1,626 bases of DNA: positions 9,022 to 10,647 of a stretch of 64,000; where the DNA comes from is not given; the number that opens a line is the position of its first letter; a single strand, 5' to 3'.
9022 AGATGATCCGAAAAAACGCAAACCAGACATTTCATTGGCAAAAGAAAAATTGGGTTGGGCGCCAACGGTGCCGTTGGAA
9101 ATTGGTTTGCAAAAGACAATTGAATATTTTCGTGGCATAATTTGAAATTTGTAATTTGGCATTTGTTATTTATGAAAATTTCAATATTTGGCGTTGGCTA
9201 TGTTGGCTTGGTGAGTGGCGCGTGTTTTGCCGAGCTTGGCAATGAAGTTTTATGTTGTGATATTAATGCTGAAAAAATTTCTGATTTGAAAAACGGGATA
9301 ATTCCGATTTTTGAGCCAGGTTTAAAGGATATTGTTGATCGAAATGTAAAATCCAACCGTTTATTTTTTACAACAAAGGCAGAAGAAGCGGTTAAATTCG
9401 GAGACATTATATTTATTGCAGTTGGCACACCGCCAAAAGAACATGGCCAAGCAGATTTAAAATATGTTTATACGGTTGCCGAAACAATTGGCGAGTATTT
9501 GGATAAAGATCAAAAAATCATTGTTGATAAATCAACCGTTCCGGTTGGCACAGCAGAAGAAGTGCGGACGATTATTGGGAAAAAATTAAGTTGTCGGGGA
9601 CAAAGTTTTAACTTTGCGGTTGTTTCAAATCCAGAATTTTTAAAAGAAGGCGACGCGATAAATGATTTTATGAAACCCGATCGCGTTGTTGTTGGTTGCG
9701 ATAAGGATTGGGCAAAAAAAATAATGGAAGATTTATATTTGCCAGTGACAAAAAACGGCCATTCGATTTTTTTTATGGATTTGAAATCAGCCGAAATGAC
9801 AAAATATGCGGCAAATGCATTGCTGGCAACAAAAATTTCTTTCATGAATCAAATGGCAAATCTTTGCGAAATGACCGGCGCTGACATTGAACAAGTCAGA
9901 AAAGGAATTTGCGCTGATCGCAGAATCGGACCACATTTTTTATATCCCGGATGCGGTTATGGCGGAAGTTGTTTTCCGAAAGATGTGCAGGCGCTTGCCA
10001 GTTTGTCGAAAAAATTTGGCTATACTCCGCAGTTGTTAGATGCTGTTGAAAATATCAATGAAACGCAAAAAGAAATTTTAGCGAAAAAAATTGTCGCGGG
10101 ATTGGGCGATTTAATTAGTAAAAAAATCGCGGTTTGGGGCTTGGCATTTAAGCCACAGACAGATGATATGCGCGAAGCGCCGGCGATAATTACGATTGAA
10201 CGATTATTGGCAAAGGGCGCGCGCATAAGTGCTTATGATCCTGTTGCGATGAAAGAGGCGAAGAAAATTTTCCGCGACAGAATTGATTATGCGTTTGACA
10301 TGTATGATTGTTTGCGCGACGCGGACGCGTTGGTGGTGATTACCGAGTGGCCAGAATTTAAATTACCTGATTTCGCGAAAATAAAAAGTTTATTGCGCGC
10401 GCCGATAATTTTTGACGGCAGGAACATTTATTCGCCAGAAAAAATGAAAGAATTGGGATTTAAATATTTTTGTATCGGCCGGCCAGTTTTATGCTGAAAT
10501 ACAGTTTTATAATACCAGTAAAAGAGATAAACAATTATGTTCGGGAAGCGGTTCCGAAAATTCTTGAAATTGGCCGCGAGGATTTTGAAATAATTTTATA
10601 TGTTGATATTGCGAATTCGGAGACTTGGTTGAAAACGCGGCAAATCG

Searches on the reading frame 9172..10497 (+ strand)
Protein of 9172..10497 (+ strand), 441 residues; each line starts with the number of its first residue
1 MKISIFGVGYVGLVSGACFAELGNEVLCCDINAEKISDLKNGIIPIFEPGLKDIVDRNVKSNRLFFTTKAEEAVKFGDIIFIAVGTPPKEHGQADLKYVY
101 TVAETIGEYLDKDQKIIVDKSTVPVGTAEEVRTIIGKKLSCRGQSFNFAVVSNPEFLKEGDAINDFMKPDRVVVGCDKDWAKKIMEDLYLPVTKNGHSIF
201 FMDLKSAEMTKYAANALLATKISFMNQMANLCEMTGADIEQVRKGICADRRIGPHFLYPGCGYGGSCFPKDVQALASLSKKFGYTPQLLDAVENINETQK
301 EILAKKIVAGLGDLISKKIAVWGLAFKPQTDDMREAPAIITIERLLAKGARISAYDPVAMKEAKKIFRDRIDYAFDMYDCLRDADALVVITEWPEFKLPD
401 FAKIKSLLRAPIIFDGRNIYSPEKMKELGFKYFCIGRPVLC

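Call 14: search_protein_families(library=pfam, proteins=[window:9172-10497:+])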
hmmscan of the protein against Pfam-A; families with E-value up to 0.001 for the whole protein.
window:9172-10497:+ (441 aa): 3 families
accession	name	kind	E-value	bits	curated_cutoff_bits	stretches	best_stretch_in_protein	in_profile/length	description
PF03721.20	UDPG_MGDP_dh_N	-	4.5e-67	225.7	27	1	1-188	1-187/187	UDP-glucose/GDP-mannose dehydrogenase family, NAD binding domain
PF00984.24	UDPG_MGDP_dh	-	4.1e-39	133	25.4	1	205-297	1-93/94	UDP-glucose/GDP-mannose dehydrogenase family, central domain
PF03720.21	UDPG_MGDP_dh_C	-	4.2e-34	117.4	30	1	320-421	1-102/103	UDP-glucose/GDP-mannose dehydrogenase family, UDP binding domain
